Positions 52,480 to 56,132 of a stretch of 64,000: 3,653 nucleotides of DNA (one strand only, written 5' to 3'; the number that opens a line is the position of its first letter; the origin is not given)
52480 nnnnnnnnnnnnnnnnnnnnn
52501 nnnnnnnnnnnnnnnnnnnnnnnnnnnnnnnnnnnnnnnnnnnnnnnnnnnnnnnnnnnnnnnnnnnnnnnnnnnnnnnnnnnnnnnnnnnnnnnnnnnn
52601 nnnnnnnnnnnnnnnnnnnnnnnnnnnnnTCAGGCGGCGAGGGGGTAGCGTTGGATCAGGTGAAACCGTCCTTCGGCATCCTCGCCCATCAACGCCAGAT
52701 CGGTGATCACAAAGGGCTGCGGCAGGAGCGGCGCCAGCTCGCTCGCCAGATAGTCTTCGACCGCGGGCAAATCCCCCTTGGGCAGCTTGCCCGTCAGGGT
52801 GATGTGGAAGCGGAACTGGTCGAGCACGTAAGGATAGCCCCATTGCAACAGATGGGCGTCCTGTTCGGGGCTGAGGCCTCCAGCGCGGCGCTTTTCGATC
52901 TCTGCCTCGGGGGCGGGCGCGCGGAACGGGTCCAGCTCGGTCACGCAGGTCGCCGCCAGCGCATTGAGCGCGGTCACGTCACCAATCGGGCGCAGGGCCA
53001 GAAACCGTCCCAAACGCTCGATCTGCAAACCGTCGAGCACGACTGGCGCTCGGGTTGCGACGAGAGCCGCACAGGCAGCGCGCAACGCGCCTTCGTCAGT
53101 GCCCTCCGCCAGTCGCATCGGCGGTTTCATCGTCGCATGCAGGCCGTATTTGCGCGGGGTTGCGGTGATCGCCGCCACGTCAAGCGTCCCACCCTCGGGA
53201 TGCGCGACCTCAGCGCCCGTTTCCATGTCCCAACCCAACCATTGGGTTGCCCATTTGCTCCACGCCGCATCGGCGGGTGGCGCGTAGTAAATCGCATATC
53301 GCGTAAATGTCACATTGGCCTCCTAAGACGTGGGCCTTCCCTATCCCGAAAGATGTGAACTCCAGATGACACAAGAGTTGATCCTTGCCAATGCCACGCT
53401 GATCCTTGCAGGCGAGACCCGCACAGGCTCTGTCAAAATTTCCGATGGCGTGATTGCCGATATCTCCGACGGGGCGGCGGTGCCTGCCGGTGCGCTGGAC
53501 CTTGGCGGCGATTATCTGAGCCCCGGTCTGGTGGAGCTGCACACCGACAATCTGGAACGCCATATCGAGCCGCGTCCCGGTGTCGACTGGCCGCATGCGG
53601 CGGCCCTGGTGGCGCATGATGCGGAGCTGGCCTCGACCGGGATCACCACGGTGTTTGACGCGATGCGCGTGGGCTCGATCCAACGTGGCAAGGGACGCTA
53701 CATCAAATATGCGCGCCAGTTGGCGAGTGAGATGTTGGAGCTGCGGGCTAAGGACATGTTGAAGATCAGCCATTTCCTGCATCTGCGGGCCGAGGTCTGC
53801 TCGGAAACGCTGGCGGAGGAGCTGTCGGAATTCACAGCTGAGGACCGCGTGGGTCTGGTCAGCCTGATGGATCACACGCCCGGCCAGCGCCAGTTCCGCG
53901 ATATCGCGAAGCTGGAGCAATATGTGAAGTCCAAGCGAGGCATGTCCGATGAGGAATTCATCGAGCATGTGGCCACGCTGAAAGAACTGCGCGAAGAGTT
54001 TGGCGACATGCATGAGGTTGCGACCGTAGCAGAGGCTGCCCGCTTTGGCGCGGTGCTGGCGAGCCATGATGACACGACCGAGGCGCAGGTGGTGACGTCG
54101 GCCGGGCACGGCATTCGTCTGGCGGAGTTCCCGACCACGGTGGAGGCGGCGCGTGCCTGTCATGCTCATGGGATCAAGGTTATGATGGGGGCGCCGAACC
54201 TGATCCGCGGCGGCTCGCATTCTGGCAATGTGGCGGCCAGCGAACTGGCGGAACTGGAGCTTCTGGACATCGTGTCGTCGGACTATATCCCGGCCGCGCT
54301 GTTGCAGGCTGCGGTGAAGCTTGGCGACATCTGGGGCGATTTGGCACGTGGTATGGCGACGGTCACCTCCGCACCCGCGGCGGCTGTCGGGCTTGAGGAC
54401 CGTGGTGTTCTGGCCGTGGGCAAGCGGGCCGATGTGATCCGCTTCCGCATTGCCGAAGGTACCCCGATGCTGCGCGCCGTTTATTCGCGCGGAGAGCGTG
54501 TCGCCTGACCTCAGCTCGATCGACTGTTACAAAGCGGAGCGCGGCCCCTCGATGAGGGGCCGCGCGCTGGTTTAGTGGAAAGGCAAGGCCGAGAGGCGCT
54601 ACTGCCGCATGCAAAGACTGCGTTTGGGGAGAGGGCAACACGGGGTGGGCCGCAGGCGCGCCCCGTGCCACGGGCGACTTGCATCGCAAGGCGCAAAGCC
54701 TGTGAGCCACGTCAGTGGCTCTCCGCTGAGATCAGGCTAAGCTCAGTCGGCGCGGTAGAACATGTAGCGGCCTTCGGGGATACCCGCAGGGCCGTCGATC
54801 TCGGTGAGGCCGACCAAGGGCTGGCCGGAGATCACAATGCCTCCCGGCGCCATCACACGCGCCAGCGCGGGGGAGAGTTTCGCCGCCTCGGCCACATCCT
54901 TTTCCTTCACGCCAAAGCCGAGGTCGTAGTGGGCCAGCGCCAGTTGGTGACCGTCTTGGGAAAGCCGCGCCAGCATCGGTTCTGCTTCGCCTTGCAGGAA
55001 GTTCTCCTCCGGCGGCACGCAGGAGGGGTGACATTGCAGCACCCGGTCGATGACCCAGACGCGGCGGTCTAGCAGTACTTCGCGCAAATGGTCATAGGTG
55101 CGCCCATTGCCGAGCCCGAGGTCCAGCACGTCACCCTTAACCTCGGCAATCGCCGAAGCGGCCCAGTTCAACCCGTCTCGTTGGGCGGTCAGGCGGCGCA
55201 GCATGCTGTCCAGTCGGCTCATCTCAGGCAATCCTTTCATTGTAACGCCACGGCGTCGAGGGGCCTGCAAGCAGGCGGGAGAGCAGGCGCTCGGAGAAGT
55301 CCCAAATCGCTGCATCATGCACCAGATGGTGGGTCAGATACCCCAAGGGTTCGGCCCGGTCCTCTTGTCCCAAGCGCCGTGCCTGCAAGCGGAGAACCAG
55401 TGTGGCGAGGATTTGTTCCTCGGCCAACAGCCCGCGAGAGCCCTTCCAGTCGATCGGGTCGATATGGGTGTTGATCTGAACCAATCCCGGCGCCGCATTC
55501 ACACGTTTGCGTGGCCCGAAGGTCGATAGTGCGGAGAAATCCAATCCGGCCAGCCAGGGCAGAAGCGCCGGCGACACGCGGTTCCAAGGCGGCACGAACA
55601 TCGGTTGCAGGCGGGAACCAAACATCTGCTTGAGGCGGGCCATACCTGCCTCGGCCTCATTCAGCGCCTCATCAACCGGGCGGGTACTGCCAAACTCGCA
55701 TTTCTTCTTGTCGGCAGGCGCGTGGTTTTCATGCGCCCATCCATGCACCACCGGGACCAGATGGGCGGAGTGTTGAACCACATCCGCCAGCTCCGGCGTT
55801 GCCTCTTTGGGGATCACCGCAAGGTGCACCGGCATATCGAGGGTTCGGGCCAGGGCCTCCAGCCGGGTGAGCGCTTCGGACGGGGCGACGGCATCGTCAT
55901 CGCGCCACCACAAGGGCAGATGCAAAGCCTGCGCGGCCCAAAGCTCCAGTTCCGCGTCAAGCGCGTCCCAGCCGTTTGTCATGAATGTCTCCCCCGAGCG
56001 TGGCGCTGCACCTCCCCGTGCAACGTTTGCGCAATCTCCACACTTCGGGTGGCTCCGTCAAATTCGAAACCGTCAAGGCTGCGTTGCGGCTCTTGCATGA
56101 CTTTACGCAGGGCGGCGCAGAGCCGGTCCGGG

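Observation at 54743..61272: Seven-gene, translationally coupled glycoside-building operon of unknown product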

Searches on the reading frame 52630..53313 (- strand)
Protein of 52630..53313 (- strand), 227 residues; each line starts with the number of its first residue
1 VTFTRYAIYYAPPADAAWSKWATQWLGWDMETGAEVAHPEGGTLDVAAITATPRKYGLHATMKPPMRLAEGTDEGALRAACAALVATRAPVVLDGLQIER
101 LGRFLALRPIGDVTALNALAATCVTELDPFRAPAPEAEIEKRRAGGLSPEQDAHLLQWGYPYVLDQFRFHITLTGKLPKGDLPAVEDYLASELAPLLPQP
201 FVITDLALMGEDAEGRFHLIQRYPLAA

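Call 7: search_protein_families(library=pfam, proteins=[window:52630-53313:-], max_evalue=0.001)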
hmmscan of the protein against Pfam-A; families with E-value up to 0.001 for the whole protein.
window:52630-53313:- (227 aa): 2 families
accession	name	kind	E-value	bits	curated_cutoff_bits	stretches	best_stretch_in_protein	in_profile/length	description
PF06299.18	DUF1045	-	1e-57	195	24.3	1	61-217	1-158/159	Protein of unknown function (DUF1045)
PF13563.12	2_5_RNA_ligase2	-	0.00015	22.3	27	1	57-212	25-149/152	2'-5' RNA ligase superfamily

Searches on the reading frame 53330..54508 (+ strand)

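Call 7: search_protein_families(library=pfam, proteins=[window:53330-54508:+], max_evalue=0.001)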
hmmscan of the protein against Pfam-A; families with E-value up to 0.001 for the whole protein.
window:53330-54508:+ (392 aa): 1 family
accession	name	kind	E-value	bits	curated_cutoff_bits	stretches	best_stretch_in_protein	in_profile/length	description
PF07969.17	Amidohydro_3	-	1.6e-06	28.3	29.7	1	337-373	408-445/472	Amidohydrolase family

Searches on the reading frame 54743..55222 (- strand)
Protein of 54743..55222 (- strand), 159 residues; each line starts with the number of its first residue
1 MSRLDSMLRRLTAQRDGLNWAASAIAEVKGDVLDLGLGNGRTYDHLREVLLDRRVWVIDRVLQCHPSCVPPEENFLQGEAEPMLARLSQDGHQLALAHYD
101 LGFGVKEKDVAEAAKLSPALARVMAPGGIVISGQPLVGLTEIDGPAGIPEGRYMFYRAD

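Call 4: search_protein_families(library=pfam, proteins=[window:54743-55222:-], max_evalue=0.01)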
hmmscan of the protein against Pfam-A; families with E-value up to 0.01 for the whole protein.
window:54743-55222:- (159 aa): 1 family
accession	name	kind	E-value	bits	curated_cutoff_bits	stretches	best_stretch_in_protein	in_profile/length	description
PF12692.13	Methyltransf_17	-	1.4e-73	246.6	27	1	1-158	1-160/160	S-adenosyl-L-methionine methyltransferase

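Call 5: search_protein_families(library=ncbifam, proteins=[window:54743-55222:-], max_evalue=0.01)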
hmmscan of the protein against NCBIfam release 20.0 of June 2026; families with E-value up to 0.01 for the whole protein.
window:54743-55222:- (159 aa): 1 family
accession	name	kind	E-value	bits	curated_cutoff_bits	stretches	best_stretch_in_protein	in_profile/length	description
NF045667.1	MTase_DVU1556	equivalog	0.0088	15.5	155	0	27-67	21-60/213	DVU_1556 family methyltransferase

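Call 39: search_solved_structures(query=window:54743-55222:-, max_evalue=1)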
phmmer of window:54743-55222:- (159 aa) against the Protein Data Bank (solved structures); distinct sequences matched with E-value up to 1: 3.
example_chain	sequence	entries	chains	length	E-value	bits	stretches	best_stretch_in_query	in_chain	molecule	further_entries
3iht_A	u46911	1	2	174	1.3e-25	93.4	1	2-157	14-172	S-adenosyl-L-methionine methyl transferase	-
4e2u_A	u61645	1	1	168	0.57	13.4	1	14-67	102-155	Pho radA intein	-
3gkb_A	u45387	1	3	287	0.82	12.8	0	92-146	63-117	Putative enoyl-CoA hydratase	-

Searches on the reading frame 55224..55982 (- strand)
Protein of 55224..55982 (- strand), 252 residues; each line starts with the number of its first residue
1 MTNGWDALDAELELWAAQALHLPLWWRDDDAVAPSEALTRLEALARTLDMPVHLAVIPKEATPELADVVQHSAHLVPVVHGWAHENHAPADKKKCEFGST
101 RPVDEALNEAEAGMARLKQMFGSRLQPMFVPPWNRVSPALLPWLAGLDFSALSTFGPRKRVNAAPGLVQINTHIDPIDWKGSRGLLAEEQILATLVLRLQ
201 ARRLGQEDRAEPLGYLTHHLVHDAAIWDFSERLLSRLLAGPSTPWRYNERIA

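Call 4: search_protein_families(library=pfam, proteins=[window:55224-55982:-], max_evalue=0.01)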
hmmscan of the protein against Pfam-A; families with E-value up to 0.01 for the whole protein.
window:55224-55982:- (252 aa): 0 families

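Call 5: search_protein_families(library=ncbifam, proteins=[window:55224-55982:-], max_evalue=0.01)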
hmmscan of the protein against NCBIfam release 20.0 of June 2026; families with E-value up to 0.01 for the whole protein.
window:55224-55982:- (252 aa): 0 families

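Call 10: find_homologous_proteins(query=window:55224-55982:-)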
Query window:55224-55982:- (252 aa): 5550 proteins with E <= 0.001 among 8000 candidates; the best 120 are listed.
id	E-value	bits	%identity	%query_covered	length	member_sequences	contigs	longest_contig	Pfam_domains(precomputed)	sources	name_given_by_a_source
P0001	4.4e-166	569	100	100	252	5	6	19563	-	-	-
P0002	1.7e-141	488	83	100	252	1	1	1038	-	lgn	-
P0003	2.2e-136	471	82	100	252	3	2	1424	-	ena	-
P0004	2.8e-135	468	81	100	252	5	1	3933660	-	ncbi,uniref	ncbi:polysaccharide deacetylase family protein [Arenibacterium sp. LLYu02]|uniref:polysaccharide dea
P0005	5.4e-134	464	80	100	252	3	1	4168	-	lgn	-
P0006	4.1e-126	438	75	100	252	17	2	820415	-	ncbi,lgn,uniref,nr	ncbi:polysaccharide deacetylase family protein [Tritonibacter scottomollicae]|uniref:Polysaccharide 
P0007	4.5e-126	438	75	100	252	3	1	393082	-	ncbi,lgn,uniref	ncbi:polysaccharide deacetylase family protein [Tritonibacter sp. SIMBA_163]|uniref:polysaccharide d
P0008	5.8e-126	437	75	100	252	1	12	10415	-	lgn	-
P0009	1.4e-125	436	76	100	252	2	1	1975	-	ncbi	-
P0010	1.6e-123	429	76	100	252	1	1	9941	-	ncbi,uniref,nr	ncbi:polysaccharide deacetylase family protein [Tritonibacter horizontis]|uniref:Polysaccharide deac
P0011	1.7e-123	429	74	100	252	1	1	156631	-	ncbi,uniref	ncbi:polysaccharide deacetylase family protein [Tritonibacter scottomollicae]|uniref:polysaccharide 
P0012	8.5e-120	417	73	100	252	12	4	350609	-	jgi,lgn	jgi:hypothetical protein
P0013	1.6e-118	413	72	100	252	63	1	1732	-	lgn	-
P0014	8.5e-118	410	73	100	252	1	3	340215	-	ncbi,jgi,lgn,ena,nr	ncbi:MAG: polysaccharide deacetylase [Alphaproteobacteria bacterium MedPE-SWcel]|nr:MAG: polysacchar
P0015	1.4e-116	406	71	99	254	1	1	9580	-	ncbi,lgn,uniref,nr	ncbi:polysaccharide deacetylase family protein [Phaeobacter sp. HF9A]|uniref:polysaccharide deacetyl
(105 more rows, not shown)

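Call 38: search_solved_structures(query=window:55224-55982:-, max_evalue=10)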
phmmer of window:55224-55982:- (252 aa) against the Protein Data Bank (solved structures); distinct sequences matched with E-value up to 10: 6.
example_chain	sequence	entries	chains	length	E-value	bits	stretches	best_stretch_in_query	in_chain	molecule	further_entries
9s36_B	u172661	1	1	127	0.28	13.7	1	221-249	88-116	lama nanobody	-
6o86_A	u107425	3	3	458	0.41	13.2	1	39-138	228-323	UDP-glycosyltransferase 76G1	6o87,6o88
6kvi_A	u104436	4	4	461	0.42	13.1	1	39-138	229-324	UDP-glycosyltransferase 76G1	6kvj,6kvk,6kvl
6inf_A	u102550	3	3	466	0.42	13.1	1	39-138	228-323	UDP-glycosyltransferase 76G1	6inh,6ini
6ing_A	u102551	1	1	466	0.43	13.1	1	39-138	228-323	UDP-glycosyltransferase 76G1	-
1gjx_A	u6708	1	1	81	1.4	11.4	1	29-78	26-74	PYRUVATE DEHYDROGENASE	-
